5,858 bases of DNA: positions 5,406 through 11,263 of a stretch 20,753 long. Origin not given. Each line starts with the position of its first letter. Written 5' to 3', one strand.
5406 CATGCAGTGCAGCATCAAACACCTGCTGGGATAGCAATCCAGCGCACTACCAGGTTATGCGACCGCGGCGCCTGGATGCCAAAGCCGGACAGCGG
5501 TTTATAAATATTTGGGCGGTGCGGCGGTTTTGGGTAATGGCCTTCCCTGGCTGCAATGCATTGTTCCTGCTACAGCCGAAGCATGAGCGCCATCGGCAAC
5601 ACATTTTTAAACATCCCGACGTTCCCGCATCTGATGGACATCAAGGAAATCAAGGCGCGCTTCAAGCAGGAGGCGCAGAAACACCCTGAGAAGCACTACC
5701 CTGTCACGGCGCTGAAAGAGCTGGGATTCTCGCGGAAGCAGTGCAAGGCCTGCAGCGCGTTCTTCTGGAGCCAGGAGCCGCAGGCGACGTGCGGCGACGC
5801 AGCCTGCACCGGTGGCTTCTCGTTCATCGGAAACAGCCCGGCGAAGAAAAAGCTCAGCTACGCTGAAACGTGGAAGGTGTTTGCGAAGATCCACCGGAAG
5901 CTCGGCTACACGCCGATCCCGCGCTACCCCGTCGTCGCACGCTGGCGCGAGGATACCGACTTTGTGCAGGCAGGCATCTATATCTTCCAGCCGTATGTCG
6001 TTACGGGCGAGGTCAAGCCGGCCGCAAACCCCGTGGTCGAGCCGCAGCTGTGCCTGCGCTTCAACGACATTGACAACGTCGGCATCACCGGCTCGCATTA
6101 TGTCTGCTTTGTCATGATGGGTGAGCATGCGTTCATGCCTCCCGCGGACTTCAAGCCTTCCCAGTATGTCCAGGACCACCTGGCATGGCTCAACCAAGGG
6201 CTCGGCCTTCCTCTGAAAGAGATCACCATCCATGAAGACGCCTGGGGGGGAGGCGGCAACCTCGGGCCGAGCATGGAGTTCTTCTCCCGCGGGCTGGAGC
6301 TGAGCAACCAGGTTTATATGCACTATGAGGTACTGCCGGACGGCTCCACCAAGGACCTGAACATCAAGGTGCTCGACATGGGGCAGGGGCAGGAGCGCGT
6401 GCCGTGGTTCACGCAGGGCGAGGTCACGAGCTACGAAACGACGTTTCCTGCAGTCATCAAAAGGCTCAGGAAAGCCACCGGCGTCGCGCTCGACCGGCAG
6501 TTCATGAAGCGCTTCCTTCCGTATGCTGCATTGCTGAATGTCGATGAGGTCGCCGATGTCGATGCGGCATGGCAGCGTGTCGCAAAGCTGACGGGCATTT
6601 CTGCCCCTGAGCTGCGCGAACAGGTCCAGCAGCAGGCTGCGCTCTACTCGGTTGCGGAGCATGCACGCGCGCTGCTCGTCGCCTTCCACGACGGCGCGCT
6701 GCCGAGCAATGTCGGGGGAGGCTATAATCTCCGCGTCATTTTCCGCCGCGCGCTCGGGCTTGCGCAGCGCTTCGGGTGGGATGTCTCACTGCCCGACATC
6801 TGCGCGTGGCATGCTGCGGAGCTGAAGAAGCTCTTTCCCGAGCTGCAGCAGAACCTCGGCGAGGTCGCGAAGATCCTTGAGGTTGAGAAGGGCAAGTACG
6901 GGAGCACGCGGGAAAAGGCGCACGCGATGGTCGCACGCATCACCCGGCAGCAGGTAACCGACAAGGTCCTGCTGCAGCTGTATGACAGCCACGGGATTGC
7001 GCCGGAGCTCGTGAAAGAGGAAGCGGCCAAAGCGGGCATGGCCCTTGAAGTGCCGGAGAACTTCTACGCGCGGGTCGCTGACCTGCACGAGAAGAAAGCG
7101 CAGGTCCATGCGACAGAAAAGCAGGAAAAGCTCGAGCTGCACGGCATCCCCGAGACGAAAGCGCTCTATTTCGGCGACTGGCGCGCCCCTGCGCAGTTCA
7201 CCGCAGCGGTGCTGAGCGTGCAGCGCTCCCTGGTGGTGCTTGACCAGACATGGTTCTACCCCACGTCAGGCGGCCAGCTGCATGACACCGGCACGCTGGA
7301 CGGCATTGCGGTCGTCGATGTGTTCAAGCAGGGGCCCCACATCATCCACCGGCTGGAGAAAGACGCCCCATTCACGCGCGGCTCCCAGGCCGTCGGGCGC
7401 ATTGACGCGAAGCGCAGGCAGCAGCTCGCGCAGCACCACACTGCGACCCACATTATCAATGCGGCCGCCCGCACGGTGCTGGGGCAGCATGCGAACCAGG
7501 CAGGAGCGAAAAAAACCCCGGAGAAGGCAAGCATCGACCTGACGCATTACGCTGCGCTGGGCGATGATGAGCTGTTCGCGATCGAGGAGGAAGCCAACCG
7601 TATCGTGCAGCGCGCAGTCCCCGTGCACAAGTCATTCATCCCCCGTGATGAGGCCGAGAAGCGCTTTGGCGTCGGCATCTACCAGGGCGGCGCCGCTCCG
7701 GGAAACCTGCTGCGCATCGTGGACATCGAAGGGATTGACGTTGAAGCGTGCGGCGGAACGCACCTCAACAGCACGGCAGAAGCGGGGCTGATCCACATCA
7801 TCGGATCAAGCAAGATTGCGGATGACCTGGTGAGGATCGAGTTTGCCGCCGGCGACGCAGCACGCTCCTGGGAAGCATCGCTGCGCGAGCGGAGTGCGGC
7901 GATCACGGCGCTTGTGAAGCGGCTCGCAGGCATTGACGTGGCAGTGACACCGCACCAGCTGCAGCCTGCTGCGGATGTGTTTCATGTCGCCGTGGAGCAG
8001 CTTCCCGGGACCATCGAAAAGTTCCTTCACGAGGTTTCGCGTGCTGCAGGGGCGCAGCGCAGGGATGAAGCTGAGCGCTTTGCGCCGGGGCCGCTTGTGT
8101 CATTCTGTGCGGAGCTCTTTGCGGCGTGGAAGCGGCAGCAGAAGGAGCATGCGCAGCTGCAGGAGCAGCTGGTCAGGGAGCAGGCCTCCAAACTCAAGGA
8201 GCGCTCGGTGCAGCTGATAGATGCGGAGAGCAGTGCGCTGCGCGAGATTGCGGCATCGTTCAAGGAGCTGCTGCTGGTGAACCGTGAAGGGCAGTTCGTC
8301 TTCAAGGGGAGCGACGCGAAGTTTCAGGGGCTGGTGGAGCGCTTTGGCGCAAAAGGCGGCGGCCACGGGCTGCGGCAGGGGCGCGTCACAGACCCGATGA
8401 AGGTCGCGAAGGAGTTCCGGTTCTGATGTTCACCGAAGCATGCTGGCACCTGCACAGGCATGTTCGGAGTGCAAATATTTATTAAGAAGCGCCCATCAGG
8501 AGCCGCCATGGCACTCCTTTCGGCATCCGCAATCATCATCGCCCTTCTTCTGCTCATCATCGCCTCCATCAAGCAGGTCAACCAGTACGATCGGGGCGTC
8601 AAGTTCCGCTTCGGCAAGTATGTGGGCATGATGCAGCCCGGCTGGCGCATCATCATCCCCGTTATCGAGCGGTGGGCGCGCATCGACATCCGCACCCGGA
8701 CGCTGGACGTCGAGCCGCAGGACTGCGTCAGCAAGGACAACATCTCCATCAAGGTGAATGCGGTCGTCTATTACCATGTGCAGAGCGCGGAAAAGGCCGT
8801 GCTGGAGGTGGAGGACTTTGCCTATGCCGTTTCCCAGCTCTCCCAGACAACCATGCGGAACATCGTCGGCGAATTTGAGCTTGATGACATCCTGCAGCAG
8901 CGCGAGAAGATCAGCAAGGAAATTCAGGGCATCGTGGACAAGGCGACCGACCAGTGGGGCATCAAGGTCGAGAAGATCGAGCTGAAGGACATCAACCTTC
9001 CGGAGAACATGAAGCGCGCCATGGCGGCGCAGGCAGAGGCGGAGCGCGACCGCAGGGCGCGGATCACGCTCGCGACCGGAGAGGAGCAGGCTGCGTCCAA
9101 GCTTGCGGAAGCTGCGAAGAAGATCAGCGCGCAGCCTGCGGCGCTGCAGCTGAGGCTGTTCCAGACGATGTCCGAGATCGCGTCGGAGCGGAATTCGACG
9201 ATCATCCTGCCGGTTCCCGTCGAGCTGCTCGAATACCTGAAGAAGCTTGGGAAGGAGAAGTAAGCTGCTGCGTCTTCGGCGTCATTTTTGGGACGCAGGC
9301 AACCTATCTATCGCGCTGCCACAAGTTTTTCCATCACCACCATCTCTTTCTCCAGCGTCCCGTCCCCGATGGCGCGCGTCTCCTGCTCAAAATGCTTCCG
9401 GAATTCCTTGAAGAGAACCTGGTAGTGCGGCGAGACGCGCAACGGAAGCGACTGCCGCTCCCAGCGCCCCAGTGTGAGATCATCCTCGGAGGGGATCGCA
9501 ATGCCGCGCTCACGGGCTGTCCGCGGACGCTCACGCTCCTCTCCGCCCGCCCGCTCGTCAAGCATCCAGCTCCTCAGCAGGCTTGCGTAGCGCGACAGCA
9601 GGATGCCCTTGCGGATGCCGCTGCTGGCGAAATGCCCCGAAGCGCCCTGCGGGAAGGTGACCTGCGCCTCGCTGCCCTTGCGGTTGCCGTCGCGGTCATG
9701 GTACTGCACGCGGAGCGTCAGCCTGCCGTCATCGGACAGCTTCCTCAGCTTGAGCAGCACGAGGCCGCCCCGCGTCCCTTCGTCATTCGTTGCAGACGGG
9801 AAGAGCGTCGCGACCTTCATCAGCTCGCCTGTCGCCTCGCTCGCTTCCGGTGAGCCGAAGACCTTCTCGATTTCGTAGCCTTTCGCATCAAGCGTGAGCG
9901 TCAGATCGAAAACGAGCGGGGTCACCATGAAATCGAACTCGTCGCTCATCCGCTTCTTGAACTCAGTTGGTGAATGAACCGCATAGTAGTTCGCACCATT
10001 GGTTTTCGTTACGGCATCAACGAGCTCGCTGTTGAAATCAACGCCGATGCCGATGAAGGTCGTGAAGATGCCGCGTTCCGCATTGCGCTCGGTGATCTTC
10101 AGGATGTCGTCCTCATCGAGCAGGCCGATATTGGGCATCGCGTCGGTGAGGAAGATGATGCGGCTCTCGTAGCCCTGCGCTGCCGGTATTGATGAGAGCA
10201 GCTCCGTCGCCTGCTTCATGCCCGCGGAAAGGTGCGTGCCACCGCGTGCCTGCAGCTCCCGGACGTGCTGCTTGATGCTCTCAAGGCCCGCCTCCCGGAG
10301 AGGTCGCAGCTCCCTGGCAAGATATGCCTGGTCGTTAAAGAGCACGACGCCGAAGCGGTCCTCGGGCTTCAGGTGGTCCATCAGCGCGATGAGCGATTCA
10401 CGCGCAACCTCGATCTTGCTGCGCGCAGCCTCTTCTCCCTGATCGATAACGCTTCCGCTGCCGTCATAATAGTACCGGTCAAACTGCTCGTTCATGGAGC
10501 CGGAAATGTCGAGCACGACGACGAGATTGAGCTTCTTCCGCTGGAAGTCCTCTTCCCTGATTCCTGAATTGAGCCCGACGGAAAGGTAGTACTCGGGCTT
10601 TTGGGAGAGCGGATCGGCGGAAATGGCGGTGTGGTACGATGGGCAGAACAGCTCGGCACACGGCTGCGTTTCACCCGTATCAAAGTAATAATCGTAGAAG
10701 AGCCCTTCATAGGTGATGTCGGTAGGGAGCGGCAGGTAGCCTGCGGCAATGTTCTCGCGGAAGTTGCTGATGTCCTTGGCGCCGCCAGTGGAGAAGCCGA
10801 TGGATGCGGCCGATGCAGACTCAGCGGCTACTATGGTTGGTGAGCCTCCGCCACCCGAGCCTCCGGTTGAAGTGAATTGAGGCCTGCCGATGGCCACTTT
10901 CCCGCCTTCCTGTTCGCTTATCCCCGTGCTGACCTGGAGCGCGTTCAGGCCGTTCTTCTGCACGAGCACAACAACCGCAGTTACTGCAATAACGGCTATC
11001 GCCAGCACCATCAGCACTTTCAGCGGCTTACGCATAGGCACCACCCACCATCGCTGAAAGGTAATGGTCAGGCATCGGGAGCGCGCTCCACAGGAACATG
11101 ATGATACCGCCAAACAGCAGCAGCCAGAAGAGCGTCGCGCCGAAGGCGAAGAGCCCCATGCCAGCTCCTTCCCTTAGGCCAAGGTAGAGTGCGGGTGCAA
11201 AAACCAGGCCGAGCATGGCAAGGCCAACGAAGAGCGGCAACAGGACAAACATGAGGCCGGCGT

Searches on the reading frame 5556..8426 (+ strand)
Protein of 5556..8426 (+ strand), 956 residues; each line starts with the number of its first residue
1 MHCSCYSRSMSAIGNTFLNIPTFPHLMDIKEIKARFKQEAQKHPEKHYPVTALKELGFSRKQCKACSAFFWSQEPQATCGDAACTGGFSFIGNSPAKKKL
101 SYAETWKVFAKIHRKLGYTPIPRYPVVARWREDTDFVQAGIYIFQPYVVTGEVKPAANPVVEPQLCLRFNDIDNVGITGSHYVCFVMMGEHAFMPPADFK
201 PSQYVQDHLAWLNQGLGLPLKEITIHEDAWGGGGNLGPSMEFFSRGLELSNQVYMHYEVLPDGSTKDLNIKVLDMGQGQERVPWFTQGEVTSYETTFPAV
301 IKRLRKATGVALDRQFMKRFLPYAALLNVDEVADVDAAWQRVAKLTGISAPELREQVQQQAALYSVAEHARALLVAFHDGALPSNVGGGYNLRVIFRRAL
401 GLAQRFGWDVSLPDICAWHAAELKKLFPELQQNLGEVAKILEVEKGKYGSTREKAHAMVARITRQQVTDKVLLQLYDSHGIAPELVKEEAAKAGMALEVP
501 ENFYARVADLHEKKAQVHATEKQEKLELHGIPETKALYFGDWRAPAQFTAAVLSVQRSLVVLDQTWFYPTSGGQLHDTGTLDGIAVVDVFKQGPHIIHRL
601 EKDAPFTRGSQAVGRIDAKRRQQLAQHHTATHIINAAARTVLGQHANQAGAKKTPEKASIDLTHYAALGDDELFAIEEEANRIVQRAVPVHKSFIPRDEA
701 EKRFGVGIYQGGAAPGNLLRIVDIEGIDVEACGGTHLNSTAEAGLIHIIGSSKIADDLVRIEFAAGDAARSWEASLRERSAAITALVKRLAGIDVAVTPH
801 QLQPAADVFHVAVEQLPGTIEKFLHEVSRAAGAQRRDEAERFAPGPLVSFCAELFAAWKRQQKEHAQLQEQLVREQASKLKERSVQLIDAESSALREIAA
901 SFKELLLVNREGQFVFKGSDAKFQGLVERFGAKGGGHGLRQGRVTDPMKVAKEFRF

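Call 41: search_protein_families(library=pfam, proteins=[window:5556-8426:+], max_evalue=0.001)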
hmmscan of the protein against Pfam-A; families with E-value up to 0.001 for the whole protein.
window:5556-8426:+ (956 aa): 2 families
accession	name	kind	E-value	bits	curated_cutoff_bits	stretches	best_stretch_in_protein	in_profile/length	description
PF01411.24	tRNA-synt_2c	-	6.4e-75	253.2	30.3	1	109-620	6-552/552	tRNA synthetases class II (A)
PF07973.19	tRNA_SAD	-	2.6e-12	46.9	24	1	719-762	1-44/44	Threonyl and Alanyl tRNA synthetase second additional domain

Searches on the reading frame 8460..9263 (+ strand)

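Call 41: search_protein_families(library=pfam, proteins=[window:8460-9263:+], max_evalue=0.001)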
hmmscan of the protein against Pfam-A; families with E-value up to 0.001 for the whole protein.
window:8460-9263:+ (267 aa): 2 families
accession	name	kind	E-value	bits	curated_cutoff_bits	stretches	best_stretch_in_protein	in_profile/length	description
PF01145.31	Band_7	-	1.3e-40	139.7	23.6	1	39-208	2-175/176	SPFH domain / Band 7 family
PF13421.11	Band_7_1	-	3.1e-05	24.2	24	1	118-192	131-207/211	SPFH domain-Band 7 family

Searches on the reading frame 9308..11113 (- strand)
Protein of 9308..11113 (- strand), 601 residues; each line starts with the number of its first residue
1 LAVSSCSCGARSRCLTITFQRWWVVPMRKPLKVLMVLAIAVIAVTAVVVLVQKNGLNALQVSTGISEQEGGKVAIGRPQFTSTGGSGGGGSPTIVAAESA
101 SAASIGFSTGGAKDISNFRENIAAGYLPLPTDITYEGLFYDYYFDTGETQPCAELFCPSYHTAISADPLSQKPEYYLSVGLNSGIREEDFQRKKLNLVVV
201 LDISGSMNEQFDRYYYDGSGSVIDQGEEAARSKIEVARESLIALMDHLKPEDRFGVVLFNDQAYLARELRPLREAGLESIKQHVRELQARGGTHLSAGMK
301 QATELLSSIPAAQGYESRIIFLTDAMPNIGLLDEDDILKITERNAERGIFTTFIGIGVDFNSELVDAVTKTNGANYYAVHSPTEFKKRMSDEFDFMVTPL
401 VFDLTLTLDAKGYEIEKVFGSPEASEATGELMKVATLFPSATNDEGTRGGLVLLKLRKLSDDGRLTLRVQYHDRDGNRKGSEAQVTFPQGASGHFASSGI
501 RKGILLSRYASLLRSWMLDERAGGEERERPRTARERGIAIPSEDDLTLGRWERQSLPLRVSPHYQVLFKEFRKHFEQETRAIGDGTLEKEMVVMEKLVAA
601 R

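Call 41: search_protein_families(library=pfam, proteins=[window:9308-11113:-], max_evalue=0.001)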
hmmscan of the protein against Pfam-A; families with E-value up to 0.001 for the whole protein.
window:9308-11113:- (601 aa): 2 families
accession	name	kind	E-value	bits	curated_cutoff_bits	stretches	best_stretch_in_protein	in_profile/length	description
PF13519.12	VWA_2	-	2e-14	54.5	27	1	197-325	1-106/107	von Willebrand factor type A domain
PF00092.34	VWA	-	5.5e-14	53.2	23.8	1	222-386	5-169/174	von Willebrand factor type A domain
